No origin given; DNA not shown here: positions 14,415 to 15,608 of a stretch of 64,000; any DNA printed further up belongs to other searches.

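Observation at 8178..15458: Mycobacterial-type ergothioneine pathway (egtB-egtD-egtA ... egtC) split by lipoate/redox genes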

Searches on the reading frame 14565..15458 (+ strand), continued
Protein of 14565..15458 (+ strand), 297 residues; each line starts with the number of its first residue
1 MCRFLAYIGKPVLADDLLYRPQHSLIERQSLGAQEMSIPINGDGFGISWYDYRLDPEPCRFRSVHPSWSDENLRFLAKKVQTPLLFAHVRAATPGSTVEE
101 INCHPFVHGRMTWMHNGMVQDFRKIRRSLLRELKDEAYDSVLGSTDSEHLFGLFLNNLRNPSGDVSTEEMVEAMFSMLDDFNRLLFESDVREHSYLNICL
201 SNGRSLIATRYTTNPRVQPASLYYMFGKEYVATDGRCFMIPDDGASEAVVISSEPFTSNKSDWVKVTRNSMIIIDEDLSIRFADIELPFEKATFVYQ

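Call 42: get_annotated_region(hit=H2, flank=6000)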
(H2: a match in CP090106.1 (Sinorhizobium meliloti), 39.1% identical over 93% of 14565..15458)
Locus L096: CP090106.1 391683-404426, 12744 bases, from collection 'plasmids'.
description: Sinorhizobium meliloti strain Ak57 plasmid pSymB, complete sequence
organism: Sinorhizobium meliloti (NCBI taxid 382)
taxonomy: Bacteria; Pseudomonadota; Alphaproteobacteria; Hyphomicrobiales; Rhizobiaceae; Sinorhizobium; Sinorhizobium meliloti
host: -; source: Medicago,Cell culture,Plant nodule; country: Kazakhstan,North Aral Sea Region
typing (MOB-suite, as given by PLSDB): non-mobilizable
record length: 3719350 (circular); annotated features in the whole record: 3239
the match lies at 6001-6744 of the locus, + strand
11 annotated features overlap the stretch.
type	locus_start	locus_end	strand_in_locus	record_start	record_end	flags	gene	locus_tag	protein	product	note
CDS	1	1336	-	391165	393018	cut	iolD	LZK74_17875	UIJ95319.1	3D-(3,5/4)-trihydroxycyclohexane-1,2-dione acylhydrolase (decyclizing)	-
CDS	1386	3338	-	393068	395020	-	iolC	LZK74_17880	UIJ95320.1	5-dehydro-2-deoxygluconokinase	-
CDS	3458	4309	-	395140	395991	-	-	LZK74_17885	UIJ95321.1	MurR/RpiR family transcriptional regulator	-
CDS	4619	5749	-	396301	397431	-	-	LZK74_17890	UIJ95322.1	Gfo/Idh/MocA family oxidoreductase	-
CDS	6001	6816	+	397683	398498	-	-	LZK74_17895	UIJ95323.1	class II glutamine amidotransferase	-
CDS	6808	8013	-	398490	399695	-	coaBC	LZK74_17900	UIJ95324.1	bifunctional phosphopantothenoylcysteine decarboxylase/phosphopantothenate--cysteine ligase CoaBC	-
CDS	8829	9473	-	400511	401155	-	-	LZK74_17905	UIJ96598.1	porin family protein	-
CDS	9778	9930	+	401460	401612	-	-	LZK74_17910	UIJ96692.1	hypothetical protein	-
CDS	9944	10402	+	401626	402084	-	-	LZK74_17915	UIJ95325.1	Rrf2 family transcriptional regulator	-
CDS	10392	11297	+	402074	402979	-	-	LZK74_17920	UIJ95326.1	NAD(P)/FAD-dependent oxidoreductase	-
CDS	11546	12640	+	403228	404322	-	-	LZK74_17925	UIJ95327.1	IS630 family transposase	-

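Call 43: get_annotated_region(hit=H11, flank=6000)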
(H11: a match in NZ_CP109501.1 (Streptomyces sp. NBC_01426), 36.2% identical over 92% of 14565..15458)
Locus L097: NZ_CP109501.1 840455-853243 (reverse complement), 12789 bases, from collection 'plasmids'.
description: Streptomyces sp. NBC_01426 plasmid unnamed1, complete sequence
organism: Streptomyces sp. NBC_01426 (NCBI taxid 2975866)
taxonomy: Bacteria; Actinomycetota; Actinomycetes; Kitasatosporales; Streptomycetaceae; Streptomyces; Streptomyces sp. NBC 01426
host: -; source: -; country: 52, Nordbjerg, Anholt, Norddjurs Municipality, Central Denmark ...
typing (MOB-suite, as given by PLSDB): non-mobilizable
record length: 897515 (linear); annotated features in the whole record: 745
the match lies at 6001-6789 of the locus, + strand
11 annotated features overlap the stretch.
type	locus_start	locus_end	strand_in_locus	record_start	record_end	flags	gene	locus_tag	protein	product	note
CDS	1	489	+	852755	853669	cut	-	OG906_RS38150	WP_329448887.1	alpha/beta hydrolase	-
CDS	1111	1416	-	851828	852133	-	-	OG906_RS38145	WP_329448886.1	carbohydrate-binding module family 14 protein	-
CDS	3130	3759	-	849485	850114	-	-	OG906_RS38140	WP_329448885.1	LUD domain-containing protein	-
CDS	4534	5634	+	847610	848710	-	-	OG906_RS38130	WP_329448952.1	glutamate--cysteine ligase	GO:0042398 - cellular modified amino acid biosynthetic process [Evidence IEA]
CDS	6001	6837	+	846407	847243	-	-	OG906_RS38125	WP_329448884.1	class II glutamine amidotransferase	-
CDS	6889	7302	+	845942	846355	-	-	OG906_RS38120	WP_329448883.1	SHOCT domain-containing protein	-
CDS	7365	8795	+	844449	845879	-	-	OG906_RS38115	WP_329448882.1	DUF2252 domain-containing protein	-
CDS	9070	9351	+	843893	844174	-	-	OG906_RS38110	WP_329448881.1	DUF1214 domain-containing protein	-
CDS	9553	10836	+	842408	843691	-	-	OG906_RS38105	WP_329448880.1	cation:proton antiporter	GO:0006812 - monoatomic cation transport [Evidence IEA]; GO:1902600 - proton transmembrane transport [Evidence IEA]; ...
CDS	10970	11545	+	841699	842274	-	-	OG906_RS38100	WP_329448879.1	hypothetical protein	-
CDS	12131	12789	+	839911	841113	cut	-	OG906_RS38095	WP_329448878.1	hypothetical protein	-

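Call 57: find_related_loci(query=A3, collection=metagenome_contigs, flank=8000)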
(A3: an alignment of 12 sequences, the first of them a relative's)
Query A3 (301 aa) in metagenome_contigs; peptide patterns used: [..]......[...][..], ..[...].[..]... (x = any residue, [..] = any of these).
600 stretches matched a pattern (row limit reached: there are more); 477 encode a relative of the query (tblastn E <= 1e-3); the best 80 are kept; 80 distinct loci.
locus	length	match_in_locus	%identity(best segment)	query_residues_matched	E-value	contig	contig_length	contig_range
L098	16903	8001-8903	99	1-301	0e+0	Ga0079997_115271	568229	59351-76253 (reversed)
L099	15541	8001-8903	100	1-301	0e+0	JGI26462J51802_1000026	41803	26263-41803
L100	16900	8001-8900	91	1-300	0e+0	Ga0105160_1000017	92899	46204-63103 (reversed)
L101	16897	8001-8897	89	1-299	0e+0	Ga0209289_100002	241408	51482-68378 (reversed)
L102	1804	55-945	71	1-297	2e-165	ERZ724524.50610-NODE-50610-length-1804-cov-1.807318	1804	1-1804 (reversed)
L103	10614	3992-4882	71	1-297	7e-153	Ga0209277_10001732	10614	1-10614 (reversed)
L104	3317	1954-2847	70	1-298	3e-158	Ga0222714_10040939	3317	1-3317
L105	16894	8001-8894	69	1-298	7e-151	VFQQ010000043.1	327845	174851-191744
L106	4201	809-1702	70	1-298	6e-155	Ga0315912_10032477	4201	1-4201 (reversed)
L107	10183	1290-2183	69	1-298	1e-150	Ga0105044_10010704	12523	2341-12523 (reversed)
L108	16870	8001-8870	70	1-290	2e-150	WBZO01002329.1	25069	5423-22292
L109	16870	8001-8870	70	1-290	9e-151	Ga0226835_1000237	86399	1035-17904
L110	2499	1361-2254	69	1-298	6e-160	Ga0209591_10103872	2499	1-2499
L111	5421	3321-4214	68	1-298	4e-151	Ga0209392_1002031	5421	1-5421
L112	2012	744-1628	71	1-295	2e-160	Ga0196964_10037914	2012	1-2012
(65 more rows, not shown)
